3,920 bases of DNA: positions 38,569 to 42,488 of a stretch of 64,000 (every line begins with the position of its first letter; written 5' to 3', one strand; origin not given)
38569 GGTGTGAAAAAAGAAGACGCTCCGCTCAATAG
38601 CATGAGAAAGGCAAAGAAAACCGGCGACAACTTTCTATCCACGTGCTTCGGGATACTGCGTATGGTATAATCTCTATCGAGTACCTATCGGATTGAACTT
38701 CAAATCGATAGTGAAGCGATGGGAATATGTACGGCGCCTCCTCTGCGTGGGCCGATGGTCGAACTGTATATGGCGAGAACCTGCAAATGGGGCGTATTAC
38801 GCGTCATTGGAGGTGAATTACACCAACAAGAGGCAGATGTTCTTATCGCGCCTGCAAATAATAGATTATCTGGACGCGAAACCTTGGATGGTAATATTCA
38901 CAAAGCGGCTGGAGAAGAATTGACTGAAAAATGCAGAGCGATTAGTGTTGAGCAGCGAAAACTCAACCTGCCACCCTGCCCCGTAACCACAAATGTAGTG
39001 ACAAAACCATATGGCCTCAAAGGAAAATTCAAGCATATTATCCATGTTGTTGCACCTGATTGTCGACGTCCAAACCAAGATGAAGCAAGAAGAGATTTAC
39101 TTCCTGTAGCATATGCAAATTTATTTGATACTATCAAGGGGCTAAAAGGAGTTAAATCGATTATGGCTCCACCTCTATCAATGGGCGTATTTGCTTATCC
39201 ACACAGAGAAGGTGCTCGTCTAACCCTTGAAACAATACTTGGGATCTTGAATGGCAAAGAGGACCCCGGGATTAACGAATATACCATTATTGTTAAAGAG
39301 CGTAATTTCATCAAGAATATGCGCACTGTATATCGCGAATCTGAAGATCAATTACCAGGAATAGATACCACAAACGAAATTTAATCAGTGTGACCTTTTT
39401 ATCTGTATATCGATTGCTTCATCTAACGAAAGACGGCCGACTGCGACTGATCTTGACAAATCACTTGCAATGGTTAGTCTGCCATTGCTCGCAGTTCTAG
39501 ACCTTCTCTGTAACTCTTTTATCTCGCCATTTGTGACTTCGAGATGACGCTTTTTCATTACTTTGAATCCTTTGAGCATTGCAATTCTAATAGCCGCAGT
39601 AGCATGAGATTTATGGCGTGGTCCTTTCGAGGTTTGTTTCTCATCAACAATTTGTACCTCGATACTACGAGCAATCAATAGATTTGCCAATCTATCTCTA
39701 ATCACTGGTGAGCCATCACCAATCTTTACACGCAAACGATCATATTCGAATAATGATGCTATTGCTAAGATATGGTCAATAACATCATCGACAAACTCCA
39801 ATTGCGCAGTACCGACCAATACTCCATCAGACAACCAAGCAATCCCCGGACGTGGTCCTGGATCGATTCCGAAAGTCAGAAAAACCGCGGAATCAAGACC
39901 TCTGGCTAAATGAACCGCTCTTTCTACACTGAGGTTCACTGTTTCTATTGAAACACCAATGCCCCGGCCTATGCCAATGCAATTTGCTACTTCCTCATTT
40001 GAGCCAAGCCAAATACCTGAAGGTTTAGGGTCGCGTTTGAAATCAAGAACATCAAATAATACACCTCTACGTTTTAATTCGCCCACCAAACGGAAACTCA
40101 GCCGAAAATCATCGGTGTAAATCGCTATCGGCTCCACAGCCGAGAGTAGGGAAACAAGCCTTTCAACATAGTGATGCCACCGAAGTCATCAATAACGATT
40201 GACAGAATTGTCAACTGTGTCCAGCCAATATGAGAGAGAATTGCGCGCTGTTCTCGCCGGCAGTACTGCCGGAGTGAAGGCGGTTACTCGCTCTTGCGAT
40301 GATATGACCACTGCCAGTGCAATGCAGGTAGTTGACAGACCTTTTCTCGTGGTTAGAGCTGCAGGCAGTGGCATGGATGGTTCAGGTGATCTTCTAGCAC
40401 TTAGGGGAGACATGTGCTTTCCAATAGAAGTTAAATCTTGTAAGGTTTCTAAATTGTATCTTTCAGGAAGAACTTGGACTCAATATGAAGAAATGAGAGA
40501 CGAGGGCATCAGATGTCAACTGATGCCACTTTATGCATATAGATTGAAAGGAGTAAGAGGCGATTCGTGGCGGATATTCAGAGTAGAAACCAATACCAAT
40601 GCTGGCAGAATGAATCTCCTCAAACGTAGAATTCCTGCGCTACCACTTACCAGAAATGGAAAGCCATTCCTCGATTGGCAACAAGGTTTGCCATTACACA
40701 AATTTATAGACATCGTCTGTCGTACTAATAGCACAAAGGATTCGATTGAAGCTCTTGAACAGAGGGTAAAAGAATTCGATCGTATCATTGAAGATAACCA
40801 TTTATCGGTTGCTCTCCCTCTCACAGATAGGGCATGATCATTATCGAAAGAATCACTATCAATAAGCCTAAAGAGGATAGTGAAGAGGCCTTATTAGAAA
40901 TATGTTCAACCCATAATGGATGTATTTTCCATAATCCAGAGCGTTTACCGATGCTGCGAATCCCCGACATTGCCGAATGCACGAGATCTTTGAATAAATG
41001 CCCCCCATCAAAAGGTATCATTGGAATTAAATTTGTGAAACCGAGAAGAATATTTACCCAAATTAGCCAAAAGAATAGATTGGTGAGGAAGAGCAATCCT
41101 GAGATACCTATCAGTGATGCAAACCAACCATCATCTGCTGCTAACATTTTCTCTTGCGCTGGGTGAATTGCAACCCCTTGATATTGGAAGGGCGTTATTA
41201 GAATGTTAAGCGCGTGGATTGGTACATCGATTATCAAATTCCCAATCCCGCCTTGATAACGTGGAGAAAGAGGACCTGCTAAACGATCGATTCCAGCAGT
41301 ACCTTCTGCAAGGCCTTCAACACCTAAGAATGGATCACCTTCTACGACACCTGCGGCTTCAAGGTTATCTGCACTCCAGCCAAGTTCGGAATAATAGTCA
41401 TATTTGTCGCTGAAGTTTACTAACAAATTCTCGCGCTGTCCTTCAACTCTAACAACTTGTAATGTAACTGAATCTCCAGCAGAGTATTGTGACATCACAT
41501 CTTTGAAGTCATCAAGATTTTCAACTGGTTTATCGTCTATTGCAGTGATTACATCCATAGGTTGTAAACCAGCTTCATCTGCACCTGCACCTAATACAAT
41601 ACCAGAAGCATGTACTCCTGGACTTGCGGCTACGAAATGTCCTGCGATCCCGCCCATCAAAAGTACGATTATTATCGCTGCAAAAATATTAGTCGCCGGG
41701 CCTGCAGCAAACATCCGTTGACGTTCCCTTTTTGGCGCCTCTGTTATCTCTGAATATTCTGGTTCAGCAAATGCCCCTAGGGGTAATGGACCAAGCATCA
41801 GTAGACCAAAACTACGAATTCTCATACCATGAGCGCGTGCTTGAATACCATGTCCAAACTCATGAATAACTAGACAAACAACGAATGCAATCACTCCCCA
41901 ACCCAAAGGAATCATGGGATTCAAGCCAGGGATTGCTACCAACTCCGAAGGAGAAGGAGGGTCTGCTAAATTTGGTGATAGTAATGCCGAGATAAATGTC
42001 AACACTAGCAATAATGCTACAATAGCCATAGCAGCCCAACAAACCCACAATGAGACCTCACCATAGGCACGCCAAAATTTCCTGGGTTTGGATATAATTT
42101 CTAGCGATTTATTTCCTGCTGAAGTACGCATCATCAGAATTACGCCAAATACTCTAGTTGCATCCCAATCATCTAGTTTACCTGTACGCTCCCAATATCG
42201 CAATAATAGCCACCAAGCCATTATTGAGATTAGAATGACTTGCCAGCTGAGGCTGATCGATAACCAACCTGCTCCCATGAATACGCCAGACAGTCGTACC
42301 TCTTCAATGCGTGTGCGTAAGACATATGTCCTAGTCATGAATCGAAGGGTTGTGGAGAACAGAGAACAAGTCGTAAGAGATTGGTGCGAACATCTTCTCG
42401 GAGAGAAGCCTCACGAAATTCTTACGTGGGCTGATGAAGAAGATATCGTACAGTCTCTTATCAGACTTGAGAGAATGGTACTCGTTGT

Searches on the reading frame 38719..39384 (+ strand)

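Call 69: search_protein_families(library=pfam, proteins=[window:38719-39384:+], max_evalue=0.001)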
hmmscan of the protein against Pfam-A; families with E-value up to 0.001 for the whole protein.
window:38719-39384:+ (221 aa): 1 family
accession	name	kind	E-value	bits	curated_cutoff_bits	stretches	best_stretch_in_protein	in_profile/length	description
PF01661.27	Macro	-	1.3e-21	77.2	22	1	45-168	3-117/118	Macro domain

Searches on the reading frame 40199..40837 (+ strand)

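Call 69: search_protein_families(library=pfam, proteins=[window:40199-40837:+], max_evalue=0.001)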
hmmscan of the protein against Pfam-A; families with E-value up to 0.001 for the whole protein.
window:40199-40837:+ (212 aa): 1 family
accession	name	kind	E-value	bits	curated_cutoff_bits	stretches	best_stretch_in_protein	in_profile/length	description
PF01870.24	Hjc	-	1.3e-09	38.3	21.1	1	11-130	2-92/93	Archaeal holliday junction resolvase (hjc)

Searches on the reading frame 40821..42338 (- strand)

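Call 69: search_protein_families(library=pfam, proteins=[window:40821-42338:-], max_evalue=0.001)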
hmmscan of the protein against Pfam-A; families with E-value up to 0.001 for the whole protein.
window:40821-42338:- (505 aa): 4 families
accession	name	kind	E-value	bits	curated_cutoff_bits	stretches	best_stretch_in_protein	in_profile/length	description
PF02163.28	Peptidase_M50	-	1e-26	94.1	27.2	1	148-458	2-199/221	Peptidase family M50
PF13180.12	PDZ_2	-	6.8e-10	39.5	27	1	238-305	10-76/80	PDZ domain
PF17820.7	PDZ_6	-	2.3e-07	30.9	27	1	253-297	11-54/54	PDZ domain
PF00595.29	PDZ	-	0.00016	22.4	23.2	1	239-295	24-80/81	PDZ domain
